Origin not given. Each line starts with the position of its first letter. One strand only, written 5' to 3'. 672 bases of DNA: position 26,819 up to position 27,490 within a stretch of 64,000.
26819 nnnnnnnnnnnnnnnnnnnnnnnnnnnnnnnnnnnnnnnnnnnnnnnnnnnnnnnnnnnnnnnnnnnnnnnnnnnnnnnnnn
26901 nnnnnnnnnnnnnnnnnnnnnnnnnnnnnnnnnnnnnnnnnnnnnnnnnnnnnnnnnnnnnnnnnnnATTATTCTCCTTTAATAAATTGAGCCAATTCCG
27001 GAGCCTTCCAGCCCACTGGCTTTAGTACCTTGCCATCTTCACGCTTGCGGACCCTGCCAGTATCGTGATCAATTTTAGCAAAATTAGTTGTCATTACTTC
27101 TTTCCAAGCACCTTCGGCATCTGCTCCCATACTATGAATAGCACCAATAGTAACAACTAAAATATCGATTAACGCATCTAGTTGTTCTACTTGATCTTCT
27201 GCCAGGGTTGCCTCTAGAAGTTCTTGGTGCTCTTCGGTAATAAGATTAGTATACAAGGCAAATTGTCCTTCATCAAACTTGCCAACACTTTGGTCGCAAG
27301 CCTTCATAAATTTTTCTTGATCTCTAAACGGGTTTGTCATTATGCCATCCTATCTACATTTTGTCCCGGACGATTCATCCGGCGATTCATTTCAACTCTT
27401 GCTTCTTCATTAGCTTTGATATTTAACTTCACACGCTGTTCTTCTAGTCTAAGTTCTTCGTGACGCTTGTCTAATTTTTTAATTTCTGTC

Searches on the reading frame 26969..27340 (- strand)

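Call 28: search_protein_families(library=pfam, proteins=[window:26969-27340:-], max_evalue=0.01)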
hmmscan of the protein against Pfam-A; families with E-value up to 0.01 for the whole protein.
window:26969-27340:- (123 aa): 1 family
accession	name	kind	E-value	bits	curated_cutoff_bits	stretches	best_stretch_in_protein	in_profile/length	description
PF01503.22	PRA-PH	-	1.7e-10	41.6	21.3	1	20-84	18-84/86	Phosphoribosyl-ATP pyrophosphohydrolase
